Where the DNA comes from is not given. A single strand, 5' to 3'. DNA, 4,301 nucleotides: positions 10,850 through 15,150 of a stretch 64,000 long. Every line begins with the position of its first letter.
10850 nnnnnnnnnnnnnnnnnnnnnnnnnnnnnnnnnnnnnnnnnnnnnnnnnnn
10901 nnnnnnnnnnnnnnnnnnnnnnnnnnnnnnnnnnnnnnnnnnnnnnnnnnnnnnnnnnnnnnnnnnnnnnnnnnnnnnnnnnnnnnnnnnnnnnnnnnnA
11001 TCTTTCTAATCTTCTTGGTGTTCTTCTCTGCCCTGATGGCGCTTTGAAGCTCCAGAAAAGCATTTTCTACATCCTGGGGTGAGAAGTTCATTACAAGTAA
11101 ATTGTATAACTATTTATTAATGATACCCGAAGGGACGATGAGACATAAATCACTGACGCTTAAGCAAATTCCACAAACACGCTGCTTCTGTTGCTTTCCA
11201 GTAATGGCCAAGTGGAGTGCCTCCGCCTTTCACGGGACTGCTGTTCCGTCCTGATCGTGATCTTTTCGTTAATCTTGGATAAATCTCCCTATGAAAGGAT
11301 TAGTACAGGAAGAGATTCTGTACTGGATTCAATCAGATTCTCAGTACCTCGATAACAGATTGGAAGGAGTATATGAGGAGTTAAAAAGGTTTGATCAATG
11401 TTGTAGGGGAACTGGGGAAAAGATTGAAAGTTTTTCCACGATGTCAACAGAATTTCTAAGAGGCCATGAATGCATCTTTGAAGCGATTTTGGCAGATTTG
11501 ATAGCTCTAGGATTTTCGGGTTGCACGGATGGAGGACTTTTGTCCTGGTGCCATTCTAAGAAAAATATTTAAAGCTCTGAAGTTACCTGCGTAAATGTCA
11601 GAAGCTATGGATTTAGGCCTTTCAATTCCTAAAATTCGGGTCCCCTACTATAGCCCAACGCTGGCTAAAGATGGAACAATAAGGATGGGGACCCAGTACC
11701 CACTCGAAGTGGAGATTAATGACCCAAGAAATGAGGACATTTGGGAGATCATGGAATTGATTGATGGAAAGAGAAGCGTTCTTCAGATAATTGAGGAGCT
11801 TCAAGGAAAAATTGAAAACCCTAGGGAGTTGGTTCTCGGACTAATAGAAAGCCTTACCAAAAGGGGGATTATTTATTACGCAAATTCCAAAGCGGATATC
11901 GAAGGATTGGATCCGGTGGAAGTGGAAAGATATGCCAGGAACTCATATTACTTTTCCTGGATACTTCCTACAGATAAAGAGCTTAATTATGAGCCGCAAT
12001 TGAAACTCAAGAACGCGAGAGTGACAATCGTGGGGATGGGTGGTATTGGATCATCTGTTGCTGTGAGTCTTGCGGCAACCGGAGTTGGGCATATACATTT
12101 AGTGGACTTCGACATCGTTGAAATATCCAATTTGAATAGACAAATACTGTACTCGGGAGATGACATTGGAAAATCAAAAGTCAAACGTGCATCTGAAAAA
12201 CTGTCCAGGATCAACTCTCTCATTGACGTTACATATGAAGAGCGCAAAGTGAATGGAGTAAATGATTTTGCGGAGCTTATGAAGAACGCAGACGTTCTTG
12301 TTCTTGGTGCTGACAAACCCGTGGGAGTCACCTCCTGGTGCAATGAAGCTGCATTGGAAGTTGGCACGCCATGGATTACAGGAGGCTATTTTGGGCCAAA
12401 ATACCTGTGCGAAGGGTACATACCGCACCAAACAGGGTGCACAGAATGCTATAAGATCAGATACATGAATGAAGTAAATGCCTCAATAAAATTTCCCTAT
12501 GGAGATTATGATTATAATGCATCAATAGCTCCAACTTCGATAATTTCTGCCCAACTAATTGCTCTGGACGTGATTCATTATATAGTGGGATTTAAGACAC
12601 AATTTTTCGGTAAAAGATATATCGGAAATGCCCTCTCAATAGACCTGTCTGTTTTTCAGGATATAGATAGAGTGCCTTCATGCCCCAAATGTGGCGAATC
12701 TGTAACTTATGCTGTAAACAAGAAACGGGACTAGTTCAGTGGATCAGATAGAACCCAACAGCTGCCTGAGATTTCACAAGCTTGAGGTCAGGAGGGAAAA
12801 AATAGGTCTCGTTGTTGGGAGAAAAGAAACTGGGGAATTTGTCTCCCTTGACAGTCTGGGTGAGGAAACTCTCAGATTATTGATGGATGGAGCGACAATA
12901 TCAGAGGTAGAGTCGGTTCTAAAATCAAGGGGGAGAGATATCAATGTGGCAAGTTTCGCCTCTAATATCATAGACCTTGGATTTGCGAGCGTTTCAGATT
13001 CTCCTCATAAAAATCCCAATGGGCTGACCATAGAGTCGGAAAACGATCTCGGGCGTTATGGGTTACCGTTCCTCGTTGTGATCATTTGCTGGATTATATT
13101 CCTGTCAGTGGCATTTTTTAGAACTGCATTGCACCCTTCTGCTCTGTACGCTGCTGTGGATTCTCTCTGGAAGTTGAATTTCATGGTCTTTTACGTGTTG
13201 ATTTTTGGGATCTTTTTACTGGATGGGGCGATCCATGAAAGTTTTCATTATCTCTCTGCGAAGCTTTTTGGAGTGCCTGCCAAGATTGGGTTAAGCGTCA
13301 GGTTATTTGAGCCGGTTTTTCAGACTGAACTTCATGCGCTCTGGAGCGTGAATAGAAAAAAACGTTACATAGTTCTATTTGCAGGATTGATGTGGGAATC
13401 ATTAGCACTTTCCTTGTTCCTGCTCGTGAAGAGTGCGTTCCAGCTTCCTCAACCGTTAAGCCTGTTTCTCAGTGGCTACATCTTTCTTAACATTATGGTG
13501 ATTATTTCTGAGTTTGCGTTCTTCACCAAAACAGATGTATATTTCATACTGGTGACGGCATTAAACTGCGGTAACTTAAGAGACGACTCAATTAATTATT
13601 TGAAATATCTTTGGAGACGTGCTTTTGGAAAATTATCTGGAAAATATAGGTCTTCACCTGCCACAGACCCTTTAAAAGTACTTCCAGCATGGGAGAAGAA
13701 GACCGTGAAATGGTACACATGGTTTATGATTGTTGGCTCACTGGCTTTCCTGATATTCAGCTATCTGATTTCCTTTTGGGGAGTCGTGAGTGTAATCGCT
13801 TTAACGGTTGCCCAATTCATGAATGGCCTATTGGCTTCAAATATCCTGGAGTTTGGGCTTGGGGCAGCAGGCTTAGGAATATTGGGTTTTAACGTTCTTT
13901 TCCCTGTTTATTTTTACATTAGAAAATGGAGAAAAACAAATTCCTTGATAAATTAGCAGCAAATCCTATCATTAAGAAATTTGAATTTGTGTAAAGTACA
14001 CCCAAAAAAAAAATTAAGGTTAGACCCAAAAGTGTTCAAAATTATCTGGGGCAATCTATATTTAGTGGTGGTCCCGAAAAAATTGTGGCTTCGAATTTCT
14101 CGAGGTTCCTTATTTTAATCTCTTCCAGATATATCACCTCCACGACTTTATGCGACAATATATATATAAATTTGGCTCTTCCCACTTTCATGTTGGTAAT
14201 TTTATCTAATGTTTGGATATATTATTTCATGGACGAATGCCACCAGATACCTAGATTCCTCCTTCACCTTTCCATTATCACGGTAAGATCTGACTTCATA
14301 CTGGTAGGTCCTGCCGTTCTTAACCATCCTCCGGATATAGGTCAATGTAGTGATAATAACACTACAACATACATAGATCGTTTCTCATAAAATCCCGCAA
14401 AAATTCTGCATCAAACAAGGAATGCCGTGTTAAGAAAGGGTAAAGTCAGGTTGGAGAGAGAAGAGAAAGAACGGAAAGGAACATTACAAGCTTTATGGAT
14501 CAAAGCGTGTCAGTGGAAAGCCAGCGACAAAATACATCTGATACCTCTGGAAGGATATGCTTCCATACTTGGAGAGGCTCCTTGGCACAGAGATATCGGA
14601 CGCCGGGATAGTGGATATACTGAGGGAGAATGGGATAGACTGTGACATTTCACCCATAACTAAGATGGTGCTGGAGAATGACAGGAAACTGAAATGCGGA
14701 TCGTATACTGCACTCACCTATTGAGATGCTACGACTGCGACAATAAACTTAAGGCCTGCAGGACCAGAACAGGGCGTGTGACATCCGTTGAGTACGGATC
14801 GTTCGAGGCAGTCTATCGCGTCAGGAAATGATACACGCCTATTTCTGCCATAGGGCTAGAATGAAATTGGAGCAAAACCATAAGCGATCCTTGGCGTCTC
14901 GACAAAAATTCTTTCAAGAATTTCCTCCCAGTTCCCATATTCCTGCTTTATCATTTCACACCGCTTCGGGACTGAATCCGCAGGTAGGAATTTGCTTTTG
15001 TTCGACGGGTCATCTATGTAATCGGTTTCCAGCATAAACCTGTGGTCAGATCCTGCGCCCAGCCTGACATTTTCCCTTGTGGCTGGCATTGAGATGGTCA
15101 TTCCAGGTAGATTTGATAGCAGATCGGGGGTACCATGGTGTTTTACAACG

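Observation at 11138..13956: Candidate archaeal peptide-modification cassette: RRE-fused ThiF/E1-like adenylyltransferase plus RRE-fused membrane HExxH metalloprotease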

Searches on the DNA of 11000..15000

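Call 124: search_rna_families(source=window, start=11000, end=15000, threshold=gathering)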
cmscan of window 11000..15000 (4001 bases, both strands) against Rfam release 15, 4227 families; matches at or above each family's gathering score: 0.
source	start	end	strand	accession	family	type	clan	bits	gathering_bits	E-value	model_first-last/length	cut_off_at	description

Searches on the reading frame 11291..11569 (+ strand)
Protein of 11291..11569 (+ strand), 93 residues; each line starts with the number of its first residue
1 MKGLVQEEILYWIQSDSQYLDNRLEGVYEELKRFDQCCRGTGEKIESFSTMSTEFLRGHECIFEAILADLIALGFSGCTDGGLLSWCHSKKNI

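Call 3: search_protein_families(library=pfam, proteins=[window:11291-11569:+], max_evalue=1)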
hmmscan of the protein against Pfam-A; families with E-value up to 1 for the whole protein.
window:11291-11569:+ (93 aa): 0 families

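Call 4: search_protein_families(library=ncbifam, proteins=[window:11291-11569:+], max_evalue=1)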
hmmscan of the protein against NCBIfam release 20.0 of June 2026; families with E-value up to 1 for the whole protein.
window:11291-11569:+ (93 aa): 0 families
